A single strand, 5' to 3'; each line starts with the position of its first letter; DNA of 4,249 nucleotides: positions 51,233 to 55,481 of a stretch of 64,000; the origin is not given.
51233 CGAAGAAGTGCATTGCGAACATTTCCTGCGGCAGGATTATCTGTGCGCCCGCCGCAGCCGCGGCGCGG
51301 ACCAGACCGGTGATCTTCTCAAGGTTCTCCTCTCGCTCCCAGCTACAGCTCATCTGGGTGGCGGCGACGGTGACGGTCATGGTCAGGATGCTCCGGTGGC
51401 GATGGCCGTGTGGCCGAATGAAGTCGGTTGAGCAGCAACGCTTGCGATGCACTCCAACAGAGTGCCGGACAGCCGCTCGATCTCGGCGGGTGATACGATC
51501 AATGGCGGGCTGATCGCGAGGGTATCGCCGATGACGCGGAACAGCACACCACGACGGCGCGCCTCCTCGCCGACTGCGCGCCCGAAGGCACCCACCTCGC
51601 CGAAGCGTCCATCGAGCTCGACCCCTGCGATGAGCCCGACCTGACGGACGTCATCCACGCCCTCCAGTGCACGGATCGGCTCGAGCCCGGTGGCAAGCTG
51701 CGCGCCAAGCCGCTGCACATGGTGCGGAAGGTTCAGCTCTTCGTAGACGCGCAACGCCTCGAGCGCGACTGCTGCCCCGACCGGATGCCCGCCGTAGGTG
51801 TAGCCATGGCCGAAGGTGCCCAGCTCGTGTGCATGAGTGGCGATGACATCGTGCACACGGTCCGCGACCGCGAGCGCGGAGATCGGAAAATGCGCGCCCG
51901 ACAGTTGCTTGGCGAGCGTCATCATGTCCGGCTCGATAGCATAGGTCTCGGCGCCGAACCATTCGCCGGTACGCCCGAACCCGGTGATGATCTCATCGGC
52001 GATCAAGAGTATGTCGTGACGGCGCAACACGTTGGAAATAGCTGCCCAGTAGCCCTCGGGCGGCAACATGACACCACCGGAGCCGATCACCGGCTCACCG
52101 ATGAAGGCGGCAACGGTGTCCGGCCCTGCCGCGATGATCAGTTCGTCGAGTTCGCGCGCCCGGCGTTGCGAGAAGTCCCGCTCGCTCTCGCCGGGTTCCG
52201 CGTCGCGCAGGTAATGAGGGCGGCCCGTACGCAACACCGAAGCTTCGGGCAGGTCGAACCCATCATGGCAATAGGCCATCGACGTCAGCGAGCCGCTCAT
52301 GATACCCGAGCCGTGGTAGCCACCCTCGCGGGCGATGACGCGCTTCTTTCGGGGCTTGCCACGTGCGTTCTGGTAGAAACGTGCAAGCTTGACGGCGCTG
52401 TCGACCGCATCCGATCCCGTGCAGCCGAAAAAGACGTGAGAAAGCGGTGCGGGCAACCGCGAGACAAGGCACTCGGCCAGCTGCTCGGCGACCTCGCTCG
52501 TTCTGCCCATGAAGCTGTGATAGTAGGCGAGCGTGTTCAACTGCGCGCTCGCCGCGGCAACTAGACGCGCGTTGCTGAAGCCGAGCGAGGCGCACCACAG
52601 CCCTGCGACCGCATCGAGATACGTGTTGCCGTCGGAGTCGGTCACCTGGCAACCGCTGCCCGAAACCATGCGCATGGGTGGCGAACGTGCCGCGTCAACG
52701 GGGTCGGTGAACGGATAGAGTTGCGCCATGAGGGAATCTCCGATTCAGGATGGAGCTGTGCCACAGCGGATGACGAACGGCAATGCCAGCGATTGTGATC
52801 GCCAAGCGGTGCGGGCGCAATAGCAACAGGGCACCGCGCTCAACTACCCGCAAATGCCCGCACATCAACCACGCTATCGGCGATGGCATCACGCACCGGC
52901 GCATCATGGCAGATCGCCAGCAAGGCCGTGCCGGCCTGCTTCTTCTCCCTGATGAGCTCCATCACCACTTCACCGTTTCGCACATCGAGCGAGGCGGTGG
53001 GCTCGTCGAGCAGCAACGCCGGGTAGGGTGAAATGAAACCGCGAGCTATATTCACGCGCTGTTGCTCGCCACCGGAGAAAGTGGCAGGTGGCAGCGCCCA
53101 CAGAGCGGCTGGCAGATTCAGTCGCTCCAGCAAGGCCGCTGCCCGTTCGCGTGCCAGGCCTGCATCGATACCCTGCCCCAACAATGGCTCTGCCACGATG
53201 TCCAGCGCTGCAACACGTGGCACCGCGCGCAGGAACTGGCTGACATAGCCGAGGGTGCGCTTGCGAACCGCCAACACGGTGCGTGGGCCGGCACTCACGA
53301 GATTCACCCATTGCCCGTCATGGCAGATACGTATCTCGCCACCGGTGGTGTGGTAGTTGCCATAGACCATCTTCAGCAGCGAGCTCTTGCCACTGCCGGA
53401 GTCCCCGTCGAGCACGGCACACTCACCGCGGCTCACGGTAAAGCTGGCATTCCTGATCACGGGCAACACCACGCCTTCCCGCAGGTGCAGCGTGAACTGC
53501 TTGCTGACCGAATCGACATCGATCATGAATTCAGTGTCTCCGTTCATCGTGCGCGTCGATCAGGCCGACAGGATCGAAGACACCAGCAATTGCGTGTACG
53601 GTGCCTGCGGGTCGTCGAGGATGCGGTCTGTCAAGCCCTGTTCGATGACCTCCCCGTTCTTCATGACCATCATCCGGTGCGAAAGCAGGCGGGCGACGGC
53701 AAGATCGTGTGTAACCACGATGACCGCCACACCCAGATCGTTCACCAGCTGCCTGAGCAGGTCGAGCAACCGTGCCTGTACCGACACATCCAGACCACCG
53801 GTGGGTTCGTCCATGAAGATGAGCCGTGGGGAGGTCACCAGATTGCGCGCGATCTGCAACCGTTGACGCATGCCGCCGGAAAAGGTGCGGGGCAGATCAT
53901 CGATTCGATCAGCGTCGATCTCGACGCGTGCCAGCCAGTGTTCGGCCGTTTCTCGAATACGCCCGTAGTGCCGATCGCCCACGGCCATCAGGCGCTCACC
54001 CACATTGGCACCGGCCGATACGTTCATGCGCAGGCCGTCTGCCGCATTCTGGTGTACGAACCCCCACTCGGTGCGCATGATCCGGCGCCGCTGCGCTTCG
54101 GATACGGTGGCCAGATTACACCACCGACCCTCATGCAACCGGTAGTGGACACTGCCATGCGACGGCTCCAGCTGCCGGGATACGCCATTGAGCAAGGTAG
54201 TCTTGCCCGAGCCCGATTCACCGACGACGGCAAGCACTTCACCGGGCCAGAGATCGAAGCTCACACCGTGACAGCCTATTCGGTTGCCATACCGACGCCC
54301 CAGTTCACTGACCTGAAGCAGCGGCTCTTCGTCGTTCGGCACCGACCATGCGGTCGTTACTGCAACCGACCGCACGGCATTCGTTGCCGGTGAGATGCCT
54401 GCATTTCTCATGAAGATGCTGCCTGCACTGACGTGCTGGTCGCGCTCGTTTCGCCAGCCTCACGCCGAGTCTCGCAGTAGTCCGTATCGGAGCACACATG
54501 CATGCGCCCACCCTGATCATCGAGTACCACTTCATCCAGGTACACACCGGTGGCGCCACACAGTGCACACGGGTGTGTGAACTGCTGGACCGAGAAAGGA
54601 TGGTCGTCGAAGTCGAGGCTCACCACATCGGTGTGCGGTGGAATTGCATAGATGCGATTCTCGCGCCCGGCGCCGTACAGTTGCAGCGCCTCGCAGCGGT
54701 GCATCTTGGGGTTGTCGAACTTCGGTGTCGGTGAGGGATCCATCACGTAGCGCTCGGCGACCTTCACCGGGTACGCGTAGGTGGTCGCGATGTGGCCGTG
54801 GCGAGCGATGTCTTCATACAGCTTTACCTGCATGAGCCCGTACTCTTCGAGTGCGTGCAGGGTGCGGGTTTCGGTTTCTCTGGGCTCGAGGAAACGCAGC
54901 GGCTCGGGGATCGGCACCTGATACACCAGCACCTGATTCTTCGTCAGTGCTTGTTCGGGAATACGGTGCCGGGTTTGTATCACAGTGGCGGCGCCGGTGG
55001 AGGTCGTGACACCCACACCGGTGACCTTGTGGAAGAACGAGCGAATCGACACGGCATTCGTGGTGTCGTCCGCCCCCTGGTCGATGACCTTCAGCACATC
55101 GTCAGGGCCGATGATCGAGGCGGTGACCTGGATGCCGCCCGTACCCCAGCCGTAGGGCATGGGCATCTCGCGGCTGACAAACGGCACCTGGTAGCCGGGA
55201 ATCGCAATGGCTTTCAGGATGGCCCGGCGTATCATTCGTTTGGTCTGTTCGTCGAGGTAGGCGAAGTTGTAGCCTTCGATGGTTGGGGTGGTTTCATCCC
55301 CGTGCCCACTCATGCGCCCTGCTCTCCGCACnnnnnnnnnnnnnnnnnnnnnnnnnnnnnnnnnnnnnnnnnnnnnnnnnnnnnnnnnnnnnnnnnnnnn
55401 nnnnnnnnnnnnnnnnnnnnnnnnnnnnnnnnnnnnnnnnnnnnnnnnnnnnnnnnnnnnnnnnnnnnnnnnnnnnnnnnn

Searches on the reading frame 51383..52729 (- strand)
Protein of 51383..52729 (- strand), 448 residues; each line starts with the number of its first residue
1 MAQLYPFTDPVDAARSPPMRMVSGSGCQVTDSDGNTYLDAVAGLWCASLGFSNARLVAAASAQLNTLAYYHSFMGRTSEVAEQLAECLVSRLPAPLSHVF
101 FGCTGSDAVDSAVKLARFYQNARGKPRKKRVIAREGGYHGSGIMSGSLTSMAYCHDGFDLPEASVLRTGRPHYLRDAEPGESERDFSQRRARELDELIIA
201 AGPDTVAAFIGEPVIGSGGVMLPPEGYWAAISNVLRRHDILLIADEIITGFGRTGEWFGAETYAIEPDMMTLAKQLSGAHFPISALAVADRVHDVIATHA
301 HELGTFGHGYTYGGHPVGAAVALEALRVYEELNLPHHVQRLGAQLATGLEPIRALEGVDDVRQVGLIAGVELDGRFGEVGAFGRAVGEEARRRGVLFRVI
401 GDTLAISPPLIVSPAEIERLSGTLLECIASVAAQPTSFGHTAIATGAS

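Call 4: search_protein_families(library=ncbifam, proteins=[window:51383-52729:-])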
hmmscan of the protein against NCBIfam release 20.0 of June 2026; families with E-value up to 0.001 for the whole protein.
window:51383-52729:- (448 aa): 69 families (the best 25 are shown)
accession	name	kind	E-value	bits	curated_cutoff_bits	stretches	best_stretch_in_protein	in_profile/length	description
NF004767.0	PRK06105.1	subfamily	1.2e-159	531.8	517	1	3-433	16-452/460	aminotransferase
NF005684.0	PRK07482.1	subfamily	2.8e-135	451.5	687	1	14-434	27-458/464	hypothetical protein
NF005682.0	PRK07480.1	subfamily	3.1e-123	411.9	510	1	4-433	22-454/459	aminotransferase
NF005447.0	PRK07036.1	equivalog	6.1e-118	394.4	618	1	4-435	22-459/468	aminotransferase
NF005683.0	PRK07481.1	subfamily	1.1e-107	360.9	575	1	4-432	15-451/453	hypothetical protein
NF004625.0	PRK05965.1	subfamily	1.9e-103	346.6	729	1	21-434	32-451/460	hypothetical protein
NF052567.1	OmAmTferAptACaul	equivalog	3.8e-99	332.3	500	1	6-430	8-430/431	omega-aminotransferase AptA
NF005102.0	PRK06541.1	equivalog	1.3e-93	314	574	1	13-372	30-385/460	aspartate aminotransferase family protein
TIGR00508.1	bioA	equivalog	2.2e-93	313.1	405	1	5-428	3-418/419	adenosylmethionine--8-amino-7-oxononanoate transaminase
NF005685.0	PRK07483.1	equivalog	1.4e-83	281.2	485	1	15-433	10-440/444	aspartate aminotransferase family protein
NF009068.0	PRK12403.1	equivalog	2.3e-82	277.3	817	1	8-429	27-451/460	aspartate aminotransferase family protein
NF005812.0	PRK07678.1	subfamily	5.3e-82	275.8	488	1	19-430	31-449/451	aminotransferase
NF004624.0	PRK05964.1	equivalog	6.2e-79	265.5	494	1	6-430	17-424/427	adenosylmethionine--8-amino-7-oxononanoate transaminase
NF004718.0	PRK06062.1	subfamily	6.1e-71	239.3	472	1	17-426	38-444/454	hypothetical protein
NF041821.1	daptide_amino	equivalog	8.3e-71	238.7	450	1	6-424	2-400/405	daptide-type RiPP biosynthesis aminotransferase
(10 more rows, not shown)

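Call 5: search_protein_families(library=pfam, proteins=[window:51383-52729:-])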
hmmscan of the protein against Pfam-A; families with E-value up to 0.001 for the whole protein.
window:51383-52729:- (448 aa): 1 family
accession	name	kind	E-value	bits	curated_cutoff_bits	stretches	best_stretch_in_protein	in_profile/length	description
PF00202.27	Aminotran_3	-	9.2e-87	291.8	30.5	1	18-425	10-400/403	Aminotransferase class-III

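Call 17: search_solved_structures(query=window:51386-52729:-, max_evalue=1e-40)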
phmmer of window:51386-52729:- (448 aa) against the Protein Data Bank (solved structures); distinct sequences matched with E-value up to 1e-40: 76 (the best 60 are shown).
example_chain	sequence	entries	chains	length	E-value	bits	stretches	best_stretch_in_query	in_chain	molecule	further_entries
5ghf_A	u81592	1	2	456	5e-116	391.5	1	4-431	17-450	Aminotransferase class-III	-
21ft_A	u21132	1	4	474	2.5e-115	389.2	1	4-422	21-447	Gamma-aminobutyrate transaminase POP2, mitochondrial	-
6g4b_A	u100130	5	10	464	2.2e-114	386.1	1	3-419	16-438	Aspartate aminotransferase family protein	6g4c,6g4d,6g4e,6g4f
5ghg_A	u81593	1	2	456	3.6e-114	385.4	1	4-431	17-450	Aminotransferase class-III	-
6tb0_A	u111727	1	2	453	3.8e-114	385.3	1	3-419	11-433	Aspartate aminotransferase family protein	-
9j4y_A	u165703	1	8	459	1.4e-113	383.4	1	4-425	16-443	Aminotransferase, class III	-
6tb1_A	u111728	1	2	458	1.8e-113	383.1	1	3-419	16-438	Aspartate aminotransferase family protein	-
9j2k_A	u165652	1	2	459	5.2e-113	381.5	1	4-425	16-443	Aminotransferase, class III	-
7b4i_AAA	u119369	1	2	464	1.4e-111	376.9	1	3-419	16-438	Aspartate aminotransferase family protein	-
7b4j_A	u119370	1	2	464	5.5e-110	371.6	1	3-419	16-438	Aspartate aminotransferase family protein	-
3gju_A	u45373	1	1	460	1.6e-104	353.6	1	15-431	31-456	Putative aminotransferase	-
5kr6_A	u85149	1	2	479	5.2e-104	351.9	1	15-432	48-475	4-aminobutyrate transaminase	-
9cf4_A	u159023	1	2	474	1.8e-101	343.6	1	16-435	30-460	Aminotransferase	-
5kqw_A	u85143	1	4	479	3.3e-101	342.7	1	5-432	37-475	4-aminobutyrate transaminase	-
5kr5_A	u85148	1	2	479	1.4e-100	340.6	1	5-431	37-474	4-aminobutyrate transaminase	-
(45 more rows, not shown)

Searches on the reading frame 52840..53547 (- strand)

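Call 4: search_protein_families(library=ncbifam, proteins=[window:52840-53547:-])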
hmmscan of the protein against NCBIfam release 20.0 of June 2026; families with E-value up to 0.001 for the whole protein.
window:52840-53547:- (235 aa): 184 families (the best 25 are shown)
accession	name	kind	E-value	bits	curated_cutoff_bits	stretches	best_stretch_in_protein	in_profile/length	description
TIGR02324.1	CP_lyasePhnL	equivalog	2e-94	315.3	256.3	1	8-229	1-222/224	phosphonate C-P lyase system protein PhnL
TIGR02673.1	FtsE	equivalog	6e-34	117.6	264.85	1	8-228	1-209/214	cell division ATP-binding protein FtsE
TIGR02211.1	LolD_lipo_ex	equivalog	6.8e-34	117.3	307.75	1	11-218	4-204/221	lipoprotein-releasing ABC transporter ATP-binding protein LolD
NF008639.0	PRK11629.1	equivalog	3.6e-32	111.7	360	1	23-217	17-208/234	lipoprotein-releasing ABC transporter ATP-binding protein LolD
NF007879.0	PRK10584.1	equivalog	8.2e-29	100.9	336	1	27-217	22-208/228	putative ABC transporter ATP-binding protein YbbA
NF000355.4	ribo_prot_ABC_F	equivalog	5e-28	98.2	380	2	30-230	17-188/499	ribosomal protection-like ABC-F family protein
TIGR03608.1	L_ocin_972_ABC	subfamily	1.8e-27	96.1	254.85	1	29-227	12-204/206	putative bacteriocin export ABC transporter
TIGR02982.1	heterocyst_DevA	subfamily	5.1e-27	94.9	295.8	1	30-228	20-213/220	ABC exporter ATP-binding subunit, DevA family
TIGR02857.1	CydD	equivalog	1.2e-26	93.8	435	1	23-227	331-527/529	thiol reductant ABC exporter subunit CydD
TIGR02769.1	nickel_nikE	equivalog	1.5e-26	93.5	332.55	1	9-227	3-222/265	nickel import ATP-binding protein NikE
NF038007.1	ABC_ATP_DarD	equivalog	7.1e-26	91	375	1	9-216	2-201/218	darobactin export ABC transporter ATP-binding protein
NF007826.0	PRK10535.1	equivalog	2.6e-25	88.8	966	1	28-230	21-217/648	macrolide ABC transporter ATP-binding protein/permease MacB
TIGR02315.1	ABC_phnC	equivalog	1e-24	87.3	266.1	1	29-230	16-220/243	phosphonate ABC transporter ATP-binding protein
TIGR03415.1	ABC_choXWV_ATP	equivalog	1.3e-24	86.9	483.75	1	21-215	31-224/382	choline ABC transporter ATP-binding protein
NF008338.0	PRK11124.1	equivalog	6.8e-24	84.7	369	1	33-228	20-213/242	arginine ABC transporter ATP-binding protein ArtP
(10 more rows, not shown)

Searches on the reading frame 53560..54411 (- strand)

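Call 4: search_protein_families(library=ncbifam, proteins=[window:53560-54411:-])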
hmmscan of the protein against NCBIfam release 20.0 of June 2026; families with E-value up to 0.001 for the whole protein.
window:53560-54411:- (283 aa): 188 families (the best 25 are shown)
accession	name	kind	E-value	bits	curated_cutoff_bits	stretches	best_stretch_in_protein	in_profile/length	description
TIGR02323.1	CP_lyasePhnK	equivalog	8.1e-118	392.2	302.85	1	29-281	1-239/239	phosphonate C-P lyase system protein PhnK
NF008453.0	PRK11308.1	subfamily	2.4e-47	161.8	408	1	48-279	39-264/334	dipeptide ABC transporter ATP-binding protein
NF011659.0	PRK15079.1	equivalog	2e-43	148.4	540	1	48-280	41-268/334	murein tripeptide/oligopeptide ABC transporter ATP binding protein OppF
NF007613.0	PRK10261.1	equivalog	1.5e-42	145.8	1077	1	29-280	311-567/623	glutathione ABC transporter ATP-binding protein GsiA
NF043071.1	DppF_dipep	equivalog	1.8e-42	146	660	1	48-279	40-265/331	dipeptide ABC transporter ATP-binding subunit DppF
NF043079.1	MMSYN1_0167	equivalog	6.9e-42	143.9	740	2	132-280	324-474/561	oligopeptide ABC transporter ATP-binding protein OppD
NF011713.0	PRK15134.1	equivalog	7.6e-41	140.3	834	1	39-277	294-526/529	microcin C ABC transporter ATP-binding protein YejF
TIGR02769.1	nickel_nikE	equivalog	4.3e-40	137.8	332.55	1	46-282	26-255/265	nickel import ATP-binding protein NikE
NF047576.1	opine_ATP_CntF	equivalog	2.5e-39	135.1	385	1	47-279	20-252/264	staphylopine uptake ABC transporter ATP-binding protein CntF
NF047578.1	opine_ATP_CntD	equivalog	7.2e-39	133.6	380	1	47-279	20-252/266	staphylopine uptake ABC transporter ATP-binding protein CntD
TIGR02770.1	nickel_nikD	equivalog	1.5e-38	132.5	318.7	1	48-279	3-228/230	nickel import ATP-binding protein NikD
TIGR01186.1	proV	subfamily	1.8e-37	129.3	326.6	1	41-277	3-230/363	betaine/proline/choline family ABC transporter ATP-binding protein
NF008246.0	PRK11022.1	equivalog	5.7e-37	127.5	541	1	47-279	23-256/326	dipeptide ABC transporter ATP-binding protein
TIGR02211.1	LolD_lipo_ex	equivalog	1e-36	126.5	307.75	1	47-256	21-220/221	lipoprotein-releasing ABC transporter ATP-binding protein LolD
NF043078.1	MMSYN1_0168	equivalog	2.3e-36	125.7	800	2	174-280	491-597/649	oligopeptide ABC transporter ATP-binding protein OppF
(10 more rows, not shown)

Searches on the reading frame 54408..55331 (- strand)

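Call 4: search_protein_families(library=ncbifam, proteins=[window:54408-55331:-])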
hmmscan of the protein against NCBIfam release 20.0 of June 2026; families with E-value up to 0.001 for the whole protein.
window:54408-55331:- (307 aa): 0 families

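Call 47: search_protein_families(library=pfam, proteins=[window:54408-55331:-], max_evalue=0.00001)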
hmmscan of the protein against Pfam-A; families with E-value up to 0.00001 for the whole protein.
window:54408-55331:- (307 aa): 1 family
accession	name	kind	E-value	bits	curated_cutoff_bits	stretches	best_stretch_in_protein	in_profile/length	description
PF06007.16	PhnJ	-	6e-145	481.8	25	1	20-291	2-274/275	Phosphonate metabolism protein PhnJ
